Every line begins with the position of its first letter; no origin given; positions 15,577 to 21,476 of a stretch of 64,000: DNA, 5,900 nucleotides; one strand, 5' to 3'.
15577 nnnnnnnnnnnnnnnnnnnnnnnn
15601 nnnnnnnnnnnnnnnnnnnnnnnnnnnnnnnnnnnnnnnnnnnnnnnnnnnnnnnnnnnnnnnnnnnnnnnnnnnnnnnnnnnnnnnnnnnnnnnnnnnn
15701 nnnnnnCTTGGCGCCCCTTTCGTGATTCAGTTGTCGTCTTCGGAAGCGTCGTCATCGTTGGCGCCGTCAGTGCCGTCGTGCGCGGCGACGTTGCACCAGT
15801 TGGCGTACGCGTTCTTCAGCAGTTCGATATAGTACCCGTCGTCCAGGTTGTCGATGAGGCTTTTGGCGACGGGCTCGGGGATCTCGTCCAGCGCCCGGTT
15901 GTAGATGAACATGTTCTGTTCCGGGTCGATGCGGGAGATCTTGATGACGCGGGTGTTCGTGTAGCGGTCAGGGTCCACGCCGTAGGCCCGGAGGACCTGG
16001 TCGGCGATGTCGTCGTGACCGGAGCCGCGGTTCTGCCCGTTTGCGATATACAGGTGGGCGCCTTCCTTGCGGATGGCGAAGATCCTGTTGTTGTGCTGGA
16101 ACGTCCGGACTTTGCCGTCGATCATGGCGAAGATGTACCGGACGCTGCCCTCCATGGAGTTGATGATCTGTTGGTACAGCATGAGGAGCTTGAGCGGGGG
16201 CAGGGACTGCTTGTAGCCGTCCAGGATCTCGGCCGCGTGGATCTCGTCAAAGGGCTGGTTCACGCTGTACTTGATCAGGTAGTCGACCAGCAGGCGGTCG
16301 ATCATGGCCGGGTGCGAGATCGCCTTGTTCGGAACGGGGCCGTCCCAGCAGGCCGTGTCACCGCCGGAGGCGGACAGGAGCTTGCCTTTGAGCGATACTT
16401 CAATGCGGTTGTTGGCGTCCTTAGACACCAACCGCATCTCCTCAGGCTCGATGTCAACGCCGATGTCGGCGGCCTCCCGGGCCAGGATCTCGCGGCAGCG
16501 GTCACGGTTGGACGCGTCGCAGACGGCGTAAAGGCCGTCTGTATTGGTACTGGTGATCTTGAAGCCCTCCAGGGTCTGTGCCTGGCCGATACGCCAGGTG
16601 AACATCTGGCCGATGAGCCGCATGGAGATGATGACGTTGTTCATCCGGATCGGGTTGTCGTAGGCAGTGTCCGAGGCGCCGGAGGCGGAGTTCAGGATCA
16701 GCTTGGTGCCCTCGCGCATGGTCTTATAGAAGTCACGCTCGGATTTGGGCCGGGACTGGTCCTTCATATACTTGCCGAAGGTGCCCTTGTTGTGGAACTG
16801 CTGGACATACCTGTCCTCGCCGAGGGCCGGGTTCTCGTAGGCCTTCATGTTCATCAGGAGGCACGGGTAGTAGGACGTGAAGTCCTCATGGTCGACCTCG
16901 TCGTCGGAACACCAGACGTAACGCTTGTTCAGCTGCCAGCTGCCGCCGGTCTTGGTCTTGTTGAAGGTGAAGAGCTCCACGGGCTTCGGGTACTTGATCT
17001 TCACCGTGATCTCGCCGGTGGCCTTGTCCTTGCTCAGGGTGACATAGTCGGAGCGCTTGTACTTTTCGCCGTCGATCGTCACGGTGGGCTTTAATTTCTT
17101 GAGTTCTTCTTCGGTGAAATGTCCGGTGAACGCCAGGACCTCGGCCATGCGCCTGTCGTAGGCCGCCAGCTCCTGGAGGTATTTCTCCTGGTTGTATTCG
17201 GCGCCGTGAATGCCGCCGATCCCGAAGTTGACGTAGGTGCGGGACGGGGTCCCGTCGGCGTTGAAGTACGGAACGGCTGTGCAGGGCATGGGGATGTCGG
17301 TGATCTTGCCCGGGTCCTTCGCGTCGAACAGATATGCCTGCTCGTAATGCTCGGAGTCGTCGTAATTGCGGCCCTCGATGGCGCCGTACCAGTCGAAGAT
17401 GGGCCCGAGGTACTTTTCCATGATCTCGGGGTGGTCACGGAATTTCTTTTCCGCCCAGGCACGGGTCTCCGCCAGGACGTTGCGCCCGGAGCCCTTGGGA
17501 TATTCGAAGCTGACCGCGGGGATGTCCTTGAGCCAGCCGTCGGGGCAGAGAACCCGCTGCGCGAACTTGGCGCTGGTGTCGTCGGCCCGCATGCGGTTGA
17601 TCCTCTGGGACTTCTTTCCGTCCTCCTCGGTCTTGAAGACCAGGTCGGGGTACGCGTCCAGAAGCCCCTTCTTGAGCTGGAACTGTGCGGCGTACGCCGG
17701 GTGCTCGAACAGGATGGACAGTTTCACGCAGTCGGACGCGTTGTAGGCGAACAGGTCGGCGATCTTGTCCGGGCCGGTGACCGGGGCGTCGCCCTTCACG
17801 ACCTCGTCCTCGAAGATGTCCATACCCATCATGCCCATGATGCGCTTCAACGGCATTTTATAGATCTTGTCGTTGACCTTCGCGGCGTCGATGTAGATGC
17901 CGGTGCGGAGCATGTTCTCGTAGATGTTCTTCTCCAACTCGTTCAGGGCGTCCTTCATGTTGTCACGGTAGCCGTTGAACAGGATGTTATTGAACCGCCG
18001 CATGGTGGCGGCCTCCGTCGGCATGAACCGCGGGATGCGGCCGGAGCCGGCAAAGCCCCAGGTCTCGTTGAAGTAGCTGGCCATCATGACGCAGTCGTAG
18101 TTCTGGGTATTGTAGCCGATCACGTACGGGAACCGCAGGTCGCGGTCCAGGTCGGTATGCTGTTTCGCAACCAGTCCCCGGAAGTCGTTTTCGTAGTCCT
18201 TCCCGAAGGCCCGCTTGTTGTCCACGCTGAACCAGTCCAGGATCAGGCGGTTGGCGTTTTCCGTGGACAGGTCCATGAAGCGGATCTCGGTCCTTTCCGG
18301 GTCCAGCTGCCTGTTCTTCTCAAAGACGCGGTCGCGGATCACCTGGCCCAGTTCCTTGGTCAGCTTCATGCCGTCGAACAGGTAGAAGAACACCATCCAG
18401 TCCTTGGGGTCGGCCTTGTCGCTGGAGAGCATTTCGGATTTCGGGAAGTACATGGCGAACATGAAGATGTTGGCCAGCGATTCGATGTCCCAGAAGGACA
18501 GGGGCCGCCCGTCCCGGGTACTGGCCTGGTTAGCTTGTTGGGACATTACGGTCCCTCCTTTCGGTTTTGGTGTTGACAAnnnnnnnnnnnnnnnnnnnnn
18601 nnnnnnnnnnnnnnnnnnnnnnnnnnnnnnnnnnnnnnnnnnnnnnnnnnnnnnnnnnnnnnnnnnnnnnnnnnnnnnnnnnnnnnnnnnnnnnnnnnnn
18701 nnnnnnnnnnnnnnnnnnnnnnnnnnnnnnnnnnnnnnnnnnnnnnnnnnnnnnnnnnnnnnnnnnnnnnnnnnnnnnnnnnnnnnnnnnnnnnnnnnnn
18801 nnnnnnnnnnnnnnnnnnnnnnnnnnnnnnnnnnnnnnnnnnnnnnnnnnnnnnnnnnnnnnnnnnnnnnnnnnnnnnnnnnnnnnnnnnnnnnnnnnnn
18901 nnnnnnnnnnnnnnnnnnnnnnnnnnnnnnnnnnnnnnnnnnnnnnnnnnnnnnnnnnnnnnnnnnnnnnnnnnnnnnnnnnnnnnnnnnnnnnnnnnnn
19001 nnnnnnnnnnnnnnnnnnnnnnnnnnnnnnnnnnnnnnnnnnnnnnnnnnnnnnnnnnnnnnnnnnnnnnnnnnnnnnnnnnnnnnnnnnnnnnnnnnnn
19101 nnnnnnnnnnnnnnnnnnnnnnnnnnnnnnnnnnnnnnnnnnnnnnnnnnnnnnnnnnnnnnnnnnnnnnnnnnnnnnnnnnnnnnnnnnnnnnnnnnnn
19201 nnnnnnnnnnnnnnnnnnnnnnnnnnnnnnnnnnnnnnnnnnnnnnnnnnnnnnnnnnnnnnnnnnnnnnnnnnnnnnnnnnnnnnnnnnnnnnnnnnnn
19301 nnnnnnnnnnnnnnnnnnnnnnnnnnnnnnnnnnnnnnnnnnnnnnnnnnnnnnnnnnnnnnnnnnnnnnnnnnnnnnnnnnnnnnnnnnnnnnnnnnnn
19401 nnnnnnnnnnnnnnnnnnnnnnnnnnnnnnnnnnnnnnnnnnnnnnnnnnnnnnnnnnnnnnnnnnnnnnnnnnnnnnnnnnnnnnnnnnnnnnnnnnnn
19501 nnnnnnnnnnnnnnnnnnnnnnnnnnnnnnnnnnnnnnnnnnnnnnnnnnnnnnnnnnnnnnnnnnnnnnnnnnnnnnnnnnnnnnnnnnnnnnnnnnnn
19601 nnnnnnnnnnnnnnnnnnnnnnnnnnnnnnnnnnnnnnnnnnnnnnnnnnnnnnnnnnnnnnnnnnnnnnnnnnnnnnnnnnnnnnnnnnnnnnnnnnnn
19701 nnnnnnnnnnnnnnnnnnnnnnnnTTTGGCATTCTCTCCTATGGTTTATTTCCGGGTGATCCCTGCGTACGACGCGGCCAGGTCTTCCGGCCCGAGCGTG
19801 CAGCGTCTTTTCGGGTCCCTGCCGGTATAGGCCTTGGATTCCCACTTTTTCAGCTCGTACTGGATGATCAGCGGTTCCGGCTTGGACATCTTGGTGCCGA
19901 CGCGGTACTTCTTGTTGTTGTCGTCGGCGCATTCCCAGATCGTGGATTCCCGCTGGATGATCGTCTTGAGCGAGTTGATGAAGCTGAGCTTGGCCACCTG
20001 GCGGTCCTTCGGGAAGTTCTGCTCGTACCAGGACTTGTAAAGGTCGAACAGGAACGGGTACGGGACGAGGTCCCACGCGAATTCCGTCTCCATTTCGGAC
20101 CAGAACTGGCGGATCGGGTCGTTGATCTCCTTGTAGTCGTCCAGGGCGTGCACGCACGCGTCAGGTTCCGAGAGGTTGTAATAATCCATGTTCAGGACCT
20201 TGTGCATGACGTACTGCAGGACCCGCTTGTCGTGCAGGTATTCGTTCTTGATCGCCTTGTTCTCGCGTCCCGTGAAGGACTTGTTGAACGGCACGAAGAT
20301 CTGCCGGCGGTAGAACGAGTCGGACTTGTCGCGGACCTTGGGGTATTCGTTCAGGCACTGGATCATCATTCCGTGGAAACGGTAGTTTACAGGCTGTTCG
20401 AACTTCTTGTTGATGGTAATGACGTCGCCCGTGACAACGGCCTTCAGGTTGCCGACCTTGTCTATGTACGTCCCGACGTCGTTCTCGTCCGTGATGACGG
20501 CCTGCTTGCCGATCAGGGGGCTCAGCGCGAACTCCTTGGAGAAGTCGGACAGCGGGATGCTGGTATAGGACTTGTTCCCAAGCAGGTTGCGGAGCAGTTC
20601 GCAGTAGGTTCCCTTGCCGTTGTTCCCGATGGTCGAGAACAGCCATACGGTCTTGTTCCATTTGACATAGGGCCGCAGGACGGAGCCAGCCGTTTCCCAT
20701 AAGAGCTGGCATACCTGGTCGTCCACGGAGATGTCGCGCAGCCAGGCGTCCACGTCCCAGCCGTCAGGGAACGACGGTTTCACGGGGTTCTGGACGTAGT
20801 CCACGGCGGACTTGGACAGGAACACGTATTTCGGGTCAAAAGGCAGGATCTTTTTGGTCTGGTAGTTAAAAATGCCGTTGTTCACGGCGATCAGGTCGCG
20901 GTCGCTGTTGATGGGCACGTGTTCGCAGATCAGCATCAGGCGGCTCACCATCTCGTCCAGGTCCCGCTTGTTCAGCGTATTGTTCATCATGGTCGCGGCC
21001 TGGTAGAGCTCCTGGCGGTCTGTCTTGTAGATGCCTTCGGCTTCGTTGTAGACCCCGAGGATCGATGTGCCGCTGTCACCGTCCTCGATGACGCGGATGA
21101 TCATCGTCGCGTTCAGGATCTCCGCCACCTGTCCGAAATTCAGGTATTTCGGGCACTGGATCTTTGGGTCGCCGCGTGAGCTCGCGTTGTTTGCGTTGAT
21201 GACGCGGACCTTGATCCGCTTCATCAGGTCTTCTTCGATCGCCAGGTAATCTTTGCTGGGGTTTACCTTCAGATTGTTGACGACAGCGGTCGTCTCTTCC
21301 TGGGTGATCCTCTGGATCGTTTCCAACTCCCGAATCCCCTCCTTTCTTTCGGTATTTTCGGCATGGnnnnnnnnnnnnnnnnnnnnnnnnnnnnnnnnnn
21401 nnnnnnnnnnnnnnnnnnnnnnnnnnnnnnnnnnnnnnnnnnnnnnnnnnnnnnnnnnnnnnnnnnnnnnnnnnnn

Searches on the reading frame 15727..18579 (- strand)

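Call 75: search_protein_families(library=phrogs, proteins=[window:15727-18579:-], max_evalue=0.00001)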
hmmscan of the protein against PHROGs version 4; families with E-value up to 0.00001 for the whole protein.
window:15727-18579:- (950 aa): 1 family
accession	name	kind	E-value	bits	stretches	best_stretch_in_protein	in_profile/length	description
phrog_1252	-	DNA, RNA and nucleotide metabolism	2.5e-24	86.8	1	16-923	43-646/663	DNA polymerase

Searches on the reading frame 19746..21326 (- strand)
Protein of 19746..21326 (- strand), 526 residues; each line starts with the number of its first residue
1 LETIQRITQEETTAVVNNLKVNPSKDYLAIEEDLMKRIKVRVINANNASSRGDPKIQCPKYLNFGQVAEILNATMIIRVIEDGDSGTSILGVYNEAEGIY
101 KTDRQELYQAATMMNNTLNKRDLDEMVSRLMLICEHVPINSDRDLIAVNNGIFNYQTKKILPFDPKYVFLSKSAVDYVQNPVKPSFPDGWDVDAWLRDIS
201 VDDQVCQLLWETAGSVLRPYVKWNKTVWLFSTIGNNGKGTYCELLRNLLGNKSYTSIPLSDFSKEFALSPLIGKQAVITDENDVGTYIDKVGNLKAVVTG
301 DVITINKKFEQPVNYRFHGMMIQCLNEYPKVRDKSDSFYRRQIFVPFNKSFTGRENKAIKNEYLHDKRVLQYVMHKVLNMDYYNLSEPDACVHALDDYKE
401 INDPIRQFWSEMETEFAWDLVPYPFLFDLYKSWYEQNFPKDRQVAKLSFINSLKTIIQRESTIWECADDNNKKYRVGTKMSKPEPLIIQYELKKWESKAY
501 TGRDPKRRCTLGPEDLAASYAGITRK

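Call 75: search_protein_families(library=phrogs, proteins=[window:19746-21326:-], max_evalue=0.00001)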
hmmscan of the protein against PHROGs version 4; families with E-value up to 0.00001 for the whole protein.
window:19746-21326:- (526 aa): 11 families
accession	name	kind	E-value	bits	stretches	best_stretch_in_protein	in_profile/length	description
phrog_864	-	DNA, RNA and nucleotide metabolism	1.4e-84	286.3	1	90-461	230-604/1064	DNA primase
phrog_7601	-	unknown function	5e-48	165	1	207-459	3-256/289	-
phrog_1829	-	DNA, RNA and nucleotide metabolism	1e-45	157.1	1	90-459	375-739/772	DNA primase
phrog_1156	-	DNA, RNA and nucleotide metabolism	9.6e-36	124.6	1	30-484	405-829/855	DNA primase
phrog_6088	-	DNA, RNA and nucleotide metabolism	4.1e-31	109.2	1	139-453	426-742/772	DNA primase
phrog_16213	-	DNA, RNA and nucleotide metabolism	2.2e-21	76.8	1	97-364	262-535/732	DNA primase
phrog_12939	-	DNA, RNA and nucleotide metabolism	1.9e-19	71.6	1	143-330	132-318/368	DNA primase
phrog_2478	-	DNA, RNA and nucleotide metabolism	2.6e-18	66.5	1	112-413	471-776/854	DNA polymerase/primase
phrog_1883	-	DNA, RNA and nucleotide metabolism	6e-14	52.3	1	234-412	500-687/756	DNA helicase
phrog_4210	-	DNA, RNA and nucleotide metabolism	1.4e-07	30.7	1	202-396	154-353/1304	DNA polymerase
phrog_16950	-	DNA, RNA and nucleotide metabolism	1.7e-06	27.3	1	129-411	465-761/843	DNA primase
